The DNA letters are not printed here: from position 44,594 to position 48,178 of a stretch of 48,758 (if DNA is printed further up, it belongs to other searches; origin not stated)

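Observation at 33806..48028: Two paralogous ECF-sigma / Ser-Thr-kinase / beta-propeller modules bracket a triad of PEP-CTERM-type surface proteins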

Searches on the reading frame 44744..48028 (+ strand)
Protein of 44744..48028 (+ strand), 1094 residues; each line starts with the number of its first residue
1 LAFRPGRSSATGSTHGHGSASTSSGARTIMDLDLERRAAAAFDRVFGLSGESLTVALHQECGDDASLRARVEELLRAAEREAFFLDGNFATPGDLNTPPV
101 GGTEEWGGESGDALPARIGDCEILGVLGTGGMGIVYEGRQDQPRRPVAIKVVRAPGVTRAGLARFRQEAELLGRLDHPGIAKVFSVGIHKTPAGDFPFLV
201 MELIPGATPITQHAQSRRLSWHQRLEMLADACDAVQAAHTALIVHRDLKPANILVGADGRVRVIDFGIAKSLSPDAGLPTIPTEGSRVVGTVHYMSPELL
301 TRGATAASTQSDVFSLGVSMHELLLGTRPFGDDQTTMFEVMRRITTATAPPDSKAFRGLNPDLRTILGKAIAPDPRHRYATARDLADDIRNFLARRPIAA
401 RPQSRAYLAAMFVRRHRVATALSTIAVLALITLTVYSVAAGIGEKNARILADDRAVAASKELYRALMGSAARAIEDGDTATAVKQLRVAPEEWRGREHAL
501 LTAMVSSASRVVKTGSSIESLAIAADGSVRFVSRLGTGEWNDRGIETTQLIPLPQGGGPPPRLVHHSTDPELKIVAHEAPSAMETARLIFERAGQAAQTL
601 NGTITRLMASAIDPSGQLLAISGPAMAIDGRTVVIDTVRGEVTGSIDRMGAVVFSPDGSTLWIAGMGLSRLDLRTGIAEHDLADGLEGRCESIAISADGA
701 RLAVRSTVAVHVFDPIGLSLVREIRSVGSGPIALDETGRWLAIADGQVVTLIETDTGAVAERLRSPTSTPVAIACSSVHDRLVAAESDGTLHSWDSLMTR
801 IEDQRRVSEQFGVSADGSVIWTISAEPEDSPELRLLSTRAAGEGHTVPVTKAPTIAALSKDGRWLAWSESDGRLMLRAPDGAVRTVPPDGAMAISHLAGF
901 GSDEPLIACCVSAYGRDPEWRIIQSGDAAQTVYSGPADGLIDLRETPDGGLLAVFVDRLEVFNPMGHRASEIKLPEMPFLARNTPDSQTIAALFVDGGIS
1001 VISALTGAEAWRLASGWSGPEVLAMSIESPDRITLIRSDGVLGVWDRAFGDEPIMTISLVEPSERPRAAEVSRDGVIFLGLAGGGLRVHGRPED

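Call 3: search_protein_families(library=pfam, proteins=[window:44744-48028:+], max_evalue=0.01)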
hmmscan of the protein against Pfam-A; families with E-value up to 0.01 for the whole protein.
window:44744-48028:+ (1094 aa): 9 families
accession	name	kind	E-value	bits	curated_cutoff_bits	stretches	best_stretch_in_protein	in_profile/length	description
PF00069.31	Pkinase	-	1.9e-41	142.7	31.7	1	123-381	3-254/263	Protein kinase domain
PF07714.23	PK_Tyr_Ser-Thr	-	2.9e-29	102.6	23.1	1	125-378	5-248/258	Protein tyrosine and serine/threonine kinase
PF01636.29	APH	-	1.5e-06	28.6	23.2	1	215-269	137-197/239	Phosphotransferase enzyme family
PF06293.20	Kdo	-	1.5e-06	28.2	21.3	1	159-267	52-167/207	Lipopolysaccharide kinase (Kdo/WaaP) family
PF03109.22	ABC1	-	4.7e-05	23.1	22.9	1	198-275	144-220/244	ABC1 atypical kinase-like domain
PF00400.38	WD40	-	0.0017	19.3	27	0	771-795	14-39/39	WD domain, G-beta repeat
PF24814.1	WD40_Prp19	-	0.0044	16.5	320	0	597-783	84-276/281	Prp19 WD40 domain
PF13360.13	PQQ_2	-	0.0065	16.6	27.6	0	815-885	11-67/233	Outer membrane protein assembly factor BamB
PF07676.18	PD40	-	0.0073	16.7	20.9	0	857-868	15-26/38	WD40-like Beta Propeller Repeat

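Call 4: search_protein_families(library=ncbifam, proteins=[window:44744-48028:+], max_evalue=0.1)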
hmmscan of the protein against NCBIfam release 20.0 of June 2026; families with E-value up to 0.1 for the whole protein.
window:44744-48028:+ (1094 aa): 21 families
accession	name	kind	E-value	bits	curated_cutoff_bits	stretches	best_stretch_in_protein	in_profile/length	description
NF033483.0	PknB_PASTA_kin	equivalog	3.1e-65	221.3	450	1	122-401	10-277/563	Stk1 family PASTA domain-containing Ser/Thr kinase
NF047741.1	antiphage_MADS6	equivalog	9.4e-43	146.6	460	2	211-397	286-465/612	methylation-associated defense system protein kinase MAD6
NF052427.1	StpK7MSMEG_1200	equivalog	3.1e-35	121.7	900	1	118-458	6-338/601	serine/threonine protein kinase StpK7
NF009651.0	PRK13184.1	equivalog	2.4e-30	105.3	839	1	121-396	4-294/932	serine/threonine-protein kinase PknD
TIGR03903.1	TOMM_kin_cyc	equivalog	5.5e-27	94.1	705.75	1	146-391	5-246/1267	TOMM system kinase/cyclase fusion protein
NF053615.1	SerThrKinAfsKStmc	equivalog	7.6e-26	91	1300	1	115-386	9-261/809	protein serine/threonine kinase AfsK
NF038150.1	lanthi_synth_IV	equivalog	1.2e-23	83.4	650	1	133-454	203-528/851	class IV lanthionine synthetase LanL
NF033442.0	BREX_PglW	equivalog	5.2e-20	70.8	990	1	163-390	255-484/1391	BREX system serine/threonine kinase PglW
NF038151.1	lanthi_synth_III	equivalog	2.7e-13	49.2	575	1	125-358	226-457/833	class III lanthionine synthetase LanKC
NF043056.1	T4SS_LegK1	equivalog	2.9e-10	39.4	550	1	215-318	181-278/516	Dot/Icm T4SS effector kinase LegK1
TIGR03724.2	arch_bud32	equivalog_domain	1.4e-06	28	125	1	164-271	39-133/193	KEOPS complex kinase/ATPase Bud32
NF002475.0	PRK01723.1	equivalog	6.4e-05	22.1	142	1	199-268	124-189/241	3-deoxy-D-manno-octulosonic acid kinase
NF011464.0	PRK14879.1-7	equivalog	0.00018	21.3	246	1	199-270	83-150/221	Kae1-associated kinase Bud32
NF007174.0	PRK09605.1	equivalog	0.0017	16.9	447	1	219-271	427-475/535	bifunctional N(6)-L-threonylcarbamoyladenine synthase/serine/threonine protein kinase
NF011461.0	PRK14879.1-2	equivalog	0.0038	17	372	1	164-270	49-147/225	Kae1-associated kinase Bud32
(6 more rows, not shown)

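Call 59: find_homologous_proteins(query=window:44831-48028:+, max_evalue=1e-20)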
Query window:44831-48028:+ (1065 aa): 5959 proteins with E <= 1e-20 among 8000 candidates; the best 120 are listed.
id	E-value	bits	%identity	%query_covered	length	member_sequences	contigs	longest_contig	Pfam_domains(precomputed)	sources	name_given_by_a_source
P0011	0.0e+0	2345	100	100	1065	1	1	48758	PF06293.21,PF07714.24,PF00069.32,PF23381.2,PF03109.23,PF01636.30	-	-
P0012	1.2e-183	631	38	99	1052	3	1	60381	PF07714.24,PF00069.32,PF03109.23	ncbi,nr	ncbi:MAG: serine/threonine protein kinase [Phycisphaerales bacterium]|nr:serine/threonine protein ki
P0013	1.8e-173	597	36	98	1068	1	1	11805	PF07714.24,PF00069.32,PF01636.30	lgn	-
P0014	7.8e-101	357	36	28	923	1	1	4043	PF06293.21,PF07714.24,PF00069.32,PF03109.23,PF17667.8,PF01636.30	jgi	jgi:serine/threonine protein kinase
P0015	1.1e-97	346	37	29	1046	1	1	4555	PF06293.21,PF07714.24,PF00069.32,PF03109.23,PF01163.29,PF01636.30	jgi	jgi:serine/threonine protein kinase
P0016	4.2e-95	338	34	26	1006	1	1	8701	PF06293.21,PF07714.24,PF00069.32,PF03109.23,PF14531.13,PF01636.30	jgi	jgi:serine/threonine protein kinase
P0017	2.4e-86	309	40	45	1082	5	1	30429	PF23769.2,PF13360.14,PF25048.2,PF23342.2,PF23393.3,PF23609.2,PF00069.32,PF24797.2,PF15492.13,PF20426.5,PF25460.2,PF25178.1,PF23775.2,PF25173.2,PF23383.2,PF25171.2,PF12894.14,PF21031.3,PF24780.2,PF25172.2,PF24782.3,PF25047.1,PF26550.2,PF23756.2,PF23098.2,PF25168.2,PF24105.2,PF24805.2,PF24017.3,PF2376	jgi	-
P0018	4.1e-86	308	30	80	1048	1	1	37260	PF23586.3,PF13360.14,PF17005.12,PF25048.2,PF23342.2,PF23411.2,PF23215.1,PF02239.23,PF23393.3,PF23609.2,PF00069.32,PF24797.2,PF15492.13,PF20426.5,PF25460.2,PF11715.17,PF25178.1,PF23775.2,PF25173.2,PF23383.2,PF25171.2,PF12894.14,PF21031.3,PF24780.2,PF16755.12,PF23761.2,PF25172.2,PF24782.3,PF08662.18,P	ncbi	-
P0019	1.4e-83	300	39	46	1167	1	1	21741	PF25168.2,PF24805.2,PF24817.2,PF07714.24,PF23389.2,PF00069.32,PF25460.2,PF00400.39,PF23414.2,PF25174.2,PF24814.2,PF23381.2,PF25173.2,PF23383.2,PF25171.2,PF12894.14,PF25175.2,PF24796.2,PF23409.2,PF25172.2,PF24782.3,PF25391.2,PF24807.2,PF25047.1,PF26550.2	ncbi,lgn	-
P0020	3.4e-82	295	33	28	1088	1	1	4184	PF06293.21,PF07714.24,PF00069.32,PF03109.23,PF14531.13,PF01163.29,PF17667.8,PF01636.30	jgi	jgi:serine/threonine protein kinase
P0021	2.0e-81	292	38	44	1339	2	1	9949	PF25168.2,PF23586.3,PF24105.2,PF24805.2,PF25048.2,PF24017.3,PF23342.2,PF13570.14,PF24817.2,PF23798.2,PF23393.3,PF07714.24,PF23389.2,PF23609.2,PF00069.32,PF20426.5,PF25460.2,PF00400.39,PF01636.30,PF23414.2,PF25178.1,PF23410.5,PF23775.2,PF25174.2,PF24814.2,PF23381.2,PF25173.2,PF23383.2,PF25171.2,PF128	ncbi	-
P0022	3.4e-81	292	38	44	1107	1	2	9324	PF23586.3,PF25048.2,PF23342.2,PF23411.2,PF23393.3,PF23609.2,PF00069.32,PF24797.2,PF25460.2,PF25178.1,PF23775.2,PF25173.2,PF23383.2,PF25171.2,PF12894.14,PF24780.2,PF16755.12,PF23761.2,PF25172.2,PF24782.3,PF25047.1,PF26550.2,PF23756.2,PF23098.2,PF25168.2,PF24105.2,PF24805.2,PF24017.3,PF13570.14,PF2481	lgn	-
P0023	1.2e-80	290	40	42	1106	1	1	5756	PF25168.2,PF13360.14,PF24105.2,PF24805.2,PF24017.3,PF23342.2,PF13570.14,PF24817.2,PF23393.3,PF07714.24,PF23389.2,PF00069.32,PF15492.13,PF20426.5,PF25460.2,PF00400.39,PF01636.30,PF23414.2,PF23410.5,PF23775.2,PF25174.2,PF24814.2,PF23381.2,PF25173.2,PF23383.2,PF25171.2,PF12894.14,PF25175.2,PF24796.2,PF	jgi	-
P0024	9.6e-80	287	36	43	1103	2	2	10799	PF25048.2,PF23342.2,PF23411.2,PF02239.23,PF23393.3,PF00069.32,PF24797.2,PF15492.13,PF20426.5,PF25460.2,PF23775.2,PF25173.2,PF23383.2,PF25171.2,PF12894.14,PF24780.2,PF16755.12,PF25172.2,PF24782.3,PF25047.1,PF26550.2,PF23756.2,PF23098.2,PF25168.2,PF24105.2,PF24805.2,PF24017.3,PF13570.14,PF24817.2,PF23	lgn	-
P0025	6.3e-79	284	34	63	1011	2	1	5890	PF25168.2,PF00930.28,PF24105.2,PF24805.2,PF25048.2,PF24017.3,PF23342.2,PF24817.2,PF23393.3,PF07714.24,PF23389.2,PF00069.32,PF24797.2,PF20426.5,PF25460.2,PF00400.39,PF01636.30,PF23414.2,PF25178.1,PF23410.5,PF23775.2,PF25174.2,PF24814.2,PF23381.2,PF25173.2,PF23383.2,PF25171.2,PF12894.14,PF25175.2,PF24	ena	-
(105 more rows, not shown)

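Call 60: find_encoding_contigs(protein=P0012, flank=10000, max_places=2)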
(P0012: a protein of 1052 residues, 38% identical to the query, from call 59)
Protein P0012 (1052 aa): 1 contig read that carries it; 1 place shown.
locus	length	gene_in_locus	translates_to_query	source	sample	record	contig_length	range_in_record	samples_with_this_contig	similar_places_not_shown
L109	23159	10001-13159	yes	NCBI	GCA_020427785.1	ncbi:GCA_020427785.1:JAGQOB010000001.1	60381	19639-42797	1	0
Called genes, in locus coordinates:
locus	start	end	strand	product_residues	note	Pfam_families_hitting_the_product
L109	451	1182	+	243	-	-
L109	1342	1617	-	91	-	-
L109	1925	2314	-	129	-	-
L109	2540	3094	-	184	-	-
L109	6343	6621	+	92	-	-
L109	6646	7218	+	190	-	-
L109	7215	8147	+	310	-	PF25608:NAL1_N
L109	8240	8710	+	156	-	-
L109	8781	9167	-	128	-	-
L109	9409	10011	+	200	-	PF07638:Sigma70_ECF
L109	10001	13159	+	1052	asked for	PF00069:Pkinase, PF07714:PK_Tyr_Ser-Thr, PF03109:ABC1 (weak)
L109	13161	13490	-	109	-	-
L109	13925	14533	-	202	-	PF16918:PknG_TPR (weak), PF13428:TPR_14 (faint), PF07719:TPR_2 (faint), PF00515:TPR_1 (faint), PF13432:TPR_16 (faint), PF13424:TPR_12 (weak), PF14559:TPR_19 (weak)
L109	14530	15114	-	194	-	-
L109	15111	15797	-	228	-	-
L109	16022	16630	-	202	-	-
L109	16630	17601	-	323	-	-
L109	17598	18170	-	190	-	PF07963:N_methyl (weak)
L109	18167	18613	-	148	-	PF07963:N_methyl (weak)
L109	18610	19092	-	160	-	PF07963:N_methyl (faint)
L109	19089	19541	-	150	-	PF07963:N_methyl (weak), PF08334:T2SSG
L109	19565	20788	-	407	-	PF28597:T2SSF_N, PF00482:T2SSF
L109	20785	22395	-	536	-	PF13191:AAA_16 (faint), PF00437:T2SSE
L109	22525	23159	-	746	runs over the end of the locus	PF03958:Secretin_N, PF00263:Secretin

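Call 61: find_encoding_contigs(protein=P0013, flank=10000, max_places=2)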
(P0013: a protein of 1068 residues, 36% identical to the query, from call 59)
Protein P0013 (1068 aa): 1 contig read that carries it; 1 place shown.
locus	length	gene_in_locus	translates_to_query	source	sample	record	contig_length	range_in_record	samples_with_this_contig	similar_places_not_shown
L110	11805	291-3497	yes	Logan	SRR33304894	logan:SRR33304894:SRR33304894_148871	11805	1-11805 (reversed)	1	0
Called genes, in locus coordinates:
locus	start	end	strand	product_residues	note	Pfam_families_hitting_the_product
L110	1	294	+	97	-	?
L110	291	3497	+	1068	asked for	PF00069:Pkinase, PF07714:PK_Tyr_Ser-Thr, PF01636:APH (faint)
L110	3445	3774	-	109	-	-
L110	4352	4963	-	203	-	PF16918:PknG_TPR (weak), PF13424:TPR_12 (faint), PF00515:TPR_1 (faint), PF07719:TPR_2 (faint), PF13432:TPR_16 (faint), PF13431:TPR_17 (faint), PF14559:TPR_19 (weak)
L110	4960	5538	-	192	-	-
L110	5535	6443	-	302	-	-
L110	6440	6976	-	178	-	-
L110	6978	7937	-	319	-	-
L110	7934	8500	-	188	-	-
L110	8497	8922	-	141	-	-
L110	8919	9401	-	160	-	-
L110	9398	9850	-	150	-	PF07963:N_methyl (faint), PF08334:T2SSG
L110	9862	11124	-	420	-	PF28597:T2SSF_N, PF00482:T2SSF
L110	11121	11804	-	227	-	?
